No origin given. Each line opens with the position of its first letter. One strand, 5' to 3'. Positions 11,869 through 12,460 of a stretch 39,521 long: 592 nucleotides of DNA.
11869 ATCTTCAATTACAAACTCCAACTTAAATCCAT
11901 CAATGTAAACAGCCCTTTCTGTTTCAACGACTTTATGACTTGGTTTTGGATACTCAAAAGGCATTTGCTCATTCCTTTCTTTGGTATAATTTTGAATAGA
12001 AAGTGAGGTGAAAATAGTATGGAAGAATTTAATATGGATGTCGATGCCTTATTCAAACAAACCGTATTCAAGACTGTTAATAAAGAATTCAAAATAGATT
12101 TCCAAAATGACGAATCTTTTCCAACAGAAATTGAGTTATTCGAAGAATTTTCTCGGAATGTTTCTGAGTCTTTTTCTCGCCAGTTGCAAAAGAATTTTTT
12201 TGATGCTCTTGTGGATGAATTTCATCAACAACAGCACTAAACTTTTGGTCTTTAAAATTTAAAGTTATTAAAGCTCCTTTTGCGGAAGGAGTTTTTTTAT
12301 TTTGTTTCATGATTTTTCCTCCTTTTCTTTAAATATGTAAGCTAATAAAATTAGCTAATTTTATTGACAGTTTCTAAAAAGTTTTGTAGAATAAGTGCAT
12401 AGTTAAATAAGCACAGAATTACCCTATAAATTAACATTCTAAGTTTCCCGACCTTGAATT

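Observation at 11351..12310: Duplicated compact bidirectional promoter-RBS module; rightward genes embedded in the leftward early operon; an antisense ORF pair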

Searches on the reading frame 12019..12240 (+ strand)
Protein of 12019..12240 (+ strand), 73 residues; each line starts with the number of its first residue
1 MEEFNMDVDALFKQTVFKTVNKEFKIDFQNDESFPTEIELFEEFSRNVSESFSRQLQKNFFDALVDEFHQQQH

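Call 13: search_protein_families(library=pfam, proteins=[window:12019-12240:+], max_evalue=0.1)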
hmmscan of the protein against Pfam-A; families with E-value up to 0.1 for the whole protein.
window:12019-12240:+ (73 aa): 0 families

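Call 14: search_protein_families(library=phrogs, proteins=[window:12019-12240:+], max_evalue=0.1)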
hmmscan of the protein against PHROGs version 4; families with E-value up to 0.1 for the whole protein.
window:12019-12240:+ (73 aa): 0 families

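Call 20: search_dna_similar(query=window:12019-12237:+, collection=phages, mode=protein, max_evalue=0.01, max_rows=40)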
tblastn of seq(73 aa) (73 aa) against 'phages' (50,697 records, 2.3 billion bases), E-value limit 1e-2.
Records with a match: 1; places in all: 1; records where one place covers at least 80% of the query: 1.
Best place of each record, by identity: 95-99% 1.
By first word of the organism name: Enterococcus 1.
By host as written in the record: Enterococcus hirae BBCO_MU_1 1.
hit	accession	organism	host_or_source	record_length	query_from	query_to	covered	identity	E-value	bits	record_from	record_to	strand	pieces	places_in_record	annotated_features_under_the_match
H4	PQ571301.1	Enterococcus phage EH-TP1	Enterococcus hirae BBCO_MU_1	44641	1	73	100%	95.9%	5e-38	138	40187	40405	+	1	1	hypothetical protein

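Call 22: find_homologous_proteins(query=window:12019-12237:+, max_evalue=0.01)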
Query seq(73 aa) (73 aa): 17 proteins with E <= 0.01 among 17 candidates.
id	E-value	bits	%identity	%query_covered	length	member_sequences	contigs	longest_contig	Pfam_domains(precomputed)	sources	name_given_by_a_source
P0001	1.4e-37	144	99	100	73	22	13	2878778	-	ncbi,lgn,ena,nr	ncbi:hypothetical protein AS264_14545 [Enterococcus faecium]|nr:hypothetical protein AS264_14545 [En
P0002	1.4e-31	125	85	100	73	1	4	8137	-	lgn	-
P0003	6.3e-31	123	84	100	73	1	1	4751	-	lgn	-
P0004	6.6e-31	123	84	100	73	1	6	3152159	-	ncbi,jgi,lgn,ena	ncbi:hypothetical protein [Enterococcus mundtii]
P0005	4.6e-30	120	85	97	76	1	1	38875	-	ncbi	-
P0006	1.8e-29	118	95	88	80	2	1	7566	-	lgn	-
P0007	9.1e-29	116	82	97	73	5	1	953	-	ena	-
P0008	5.8e-28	114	82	97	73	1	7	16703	-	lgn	-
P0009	8.8e-28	113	79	96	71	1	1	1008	-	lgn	-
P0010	1.6e-27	112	91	88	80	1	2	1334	-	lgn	-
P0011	3.3e-27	111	93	84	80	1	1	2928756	-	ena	-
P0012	4.5e-27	111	80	97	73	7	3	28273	-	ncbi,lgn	-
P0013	1.3e-23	100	86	86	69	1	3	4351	-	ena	-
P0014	1.6e-19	87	84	77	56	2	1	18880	-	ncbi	-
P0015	2.5e-17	80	100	58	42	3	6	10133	-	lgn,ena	-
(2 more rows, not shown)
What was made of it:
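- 12019..12240 (+): 73-aa acidic protein gene (pI 4.4), family unknown. This is the better supported member of the antisense pair. There are 17 homologous clusters in E. faecium and E. mundtii (call 22).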

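Call 24: find_encoding_contigs(protein=P0004, flank=3000, max_places=3)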
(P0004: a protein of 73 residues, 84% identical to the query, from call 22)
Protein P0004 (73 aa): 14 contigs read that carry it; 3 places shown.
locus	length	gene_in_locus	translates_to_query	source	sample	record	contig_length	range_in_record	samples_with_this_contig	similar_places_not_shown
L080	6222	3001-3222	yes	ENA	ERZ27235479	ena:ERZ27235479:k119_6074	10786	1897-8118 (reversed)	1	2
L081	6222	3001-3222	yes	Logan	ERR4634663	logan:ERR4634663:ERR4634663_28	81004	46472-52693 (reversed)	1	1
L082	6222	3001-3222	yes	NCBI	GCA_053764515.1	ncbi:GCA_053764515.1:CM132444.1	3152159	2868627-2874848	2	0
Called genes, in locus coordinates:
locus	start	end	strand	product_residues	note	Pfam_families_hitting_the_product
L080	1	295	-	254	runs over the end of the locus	PF13730:HTH_36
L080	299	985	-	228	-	PF16784:HNHc_6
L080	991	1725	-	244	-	PF06378:SSAP_Sak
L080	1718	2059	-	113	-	-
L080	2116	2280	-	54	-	-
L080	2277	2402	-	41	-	-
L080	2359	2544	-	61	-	-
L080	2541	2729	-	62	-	-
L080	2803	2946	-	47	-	-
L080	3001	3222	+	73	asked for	-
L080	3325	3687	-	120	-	-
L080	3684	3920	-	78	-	-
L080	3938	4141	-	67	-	-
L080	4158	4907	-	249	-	PF02498:Bro-N, PF03374:ANT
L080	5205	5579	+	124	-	PF12844:HTH_19 (weak)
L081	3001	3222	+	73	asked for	-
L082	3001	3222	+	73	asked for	-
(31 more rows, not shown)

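Call 25: find_encoding_contigs(protein=P0012, flank=3000, max_places=3)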
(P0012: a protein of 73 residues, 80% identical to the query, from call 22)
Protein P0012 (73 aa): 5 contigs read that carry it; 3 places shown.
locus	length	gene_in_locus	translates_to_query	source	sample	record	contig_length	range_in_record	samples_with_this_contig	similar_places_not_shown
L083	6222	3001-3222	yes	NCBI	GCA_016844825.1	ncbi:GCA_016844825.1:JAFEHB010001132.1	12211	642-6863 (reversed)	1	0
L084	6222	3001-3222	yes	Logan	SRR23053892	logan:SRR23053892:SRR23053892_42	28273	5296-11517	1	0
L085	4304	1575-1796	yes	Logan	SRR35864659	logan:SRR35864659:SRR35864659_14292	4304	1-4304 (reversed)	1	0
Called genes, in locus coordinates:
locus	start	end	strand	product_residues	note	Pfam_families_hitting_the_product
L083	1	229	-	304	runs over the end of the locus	PF07083:DUF1351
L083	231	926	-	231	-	PF04404:ERF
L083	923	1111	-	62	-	PF09466:Yqai (weak)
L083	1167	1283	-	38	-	-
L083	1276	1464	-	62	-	-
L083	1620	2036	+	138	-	-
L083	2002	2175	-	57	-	-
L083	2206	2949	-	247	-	PF02498:Bro-N, PF03374:ANT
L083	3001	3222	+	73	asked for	-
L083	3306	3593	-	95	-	-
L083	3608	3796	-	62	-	-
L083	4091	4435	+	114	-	PF01381:HTH_3 (weak), PF12844:HTH_19 (weak)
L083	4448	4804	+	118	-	PF06114:Peptidase_M78 (weak)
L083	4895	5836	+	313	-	PF16729:DUF5067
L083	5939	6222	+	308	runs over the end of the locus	?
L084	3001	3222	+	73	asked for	-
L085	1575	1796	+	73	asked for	-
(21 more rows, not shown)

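Call 30: search_protein_families(library=padloc, proteins=[window:12019-12240:+], max_evalue=0.01)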
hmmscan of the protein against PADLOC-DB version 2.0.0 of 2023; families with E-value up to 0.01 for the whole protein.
window:12019-12240:+ (73 aa): 0 families

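Call 31: find_encoding_contigs(protein=P0009, flank=3000, max_places=2)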
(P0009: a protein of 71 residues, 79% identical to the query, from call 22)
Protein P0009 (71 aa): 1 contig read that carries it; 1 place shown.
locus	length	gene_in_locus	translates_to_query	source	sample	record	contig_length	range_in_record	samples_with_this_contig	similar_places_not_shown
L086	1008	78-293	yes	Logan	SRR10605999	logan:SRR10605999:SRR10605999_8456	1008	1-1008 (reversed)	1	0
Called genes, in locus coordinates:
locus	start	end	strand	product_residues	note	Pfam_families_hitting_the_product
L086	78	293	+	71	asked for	-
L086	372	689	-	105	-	-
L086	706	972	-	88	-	PF12844:HTH_19 (weak), PF01381:HTH_3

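Call 32: find_encoding_contigs(protein=P0007, flank=3000, max_places=2)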
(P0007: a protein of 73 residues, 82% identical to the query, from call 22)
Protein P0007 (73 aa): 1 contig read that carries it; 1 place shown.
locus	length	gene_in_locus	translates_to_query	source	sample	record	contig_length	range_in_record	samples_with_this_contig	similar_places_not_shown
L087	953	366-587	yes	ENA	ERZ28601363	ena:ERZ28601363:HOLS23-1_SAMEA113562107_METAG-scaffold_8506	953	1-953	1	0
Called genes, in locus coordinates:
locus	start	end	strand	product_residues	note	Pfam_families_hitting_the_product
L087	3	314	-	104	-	?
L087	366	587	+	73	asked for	-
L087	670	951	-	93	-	?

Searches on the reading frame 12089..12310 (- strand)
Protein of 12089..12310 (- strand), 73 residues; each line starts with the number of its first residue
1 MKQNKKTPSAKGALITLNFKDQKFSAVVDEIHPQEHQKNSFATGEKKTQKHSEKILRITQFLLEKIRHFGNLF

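Call 13: search_protein_families(library=pfam, proteins=[window:12089-12310:-], max_evalue=0.1)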
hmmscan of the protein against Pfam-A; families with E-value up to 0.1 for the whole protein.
window:12089-12310:- (73 aa): 0 families

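Call 14: search_protein_families(library=phrogs, proteins=[window:12089-12310:-], max_evalue=0.1)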
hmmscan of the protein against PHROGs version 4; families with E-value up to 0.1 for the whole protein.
window:12089-12310:- (73 aa): 0 families

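Call 21: search_dna_similar(query=window:12092-12310:-, collection=phages, mode=protein, max_evalue=0.01, max_rows=40)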
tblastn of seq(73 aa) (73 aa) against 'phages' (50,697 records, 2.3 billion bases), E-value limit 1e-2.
Records with a match: 1; places in all: 1; records where one place covers at least 80% of the query: 1.
Best place of each record, by identity: 90-95% 1.
By first word of the organism name: Enterococcus 1.
By host as written in the record: Enterococcus hirae BBCO_MU_1 1.
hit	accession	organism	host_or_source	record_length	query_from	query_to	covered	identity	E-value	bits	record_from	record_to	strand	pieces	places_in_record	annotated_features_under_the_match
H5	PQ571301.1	Enterococcus phage EH-TP1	Enterococcus hirae BBCO_MU_1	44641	1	73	100%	93.2%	3e-38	138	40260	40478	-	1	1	hypothetical protein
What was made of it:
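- Tried and rejected: tblastn of both 73-aa ORFs against GenBank phages found only EH-TP1, so that collection has too little divergence to use (calls 20 and 21).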

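Call 30: search_protein_families(library=padloc, proteins=[window:12089-12310:-], max_evalue=0.01)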
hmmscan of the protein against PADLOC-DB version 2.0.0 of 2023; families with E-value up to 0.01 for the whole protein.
window:12089-12310:- (73 aa): 0 families
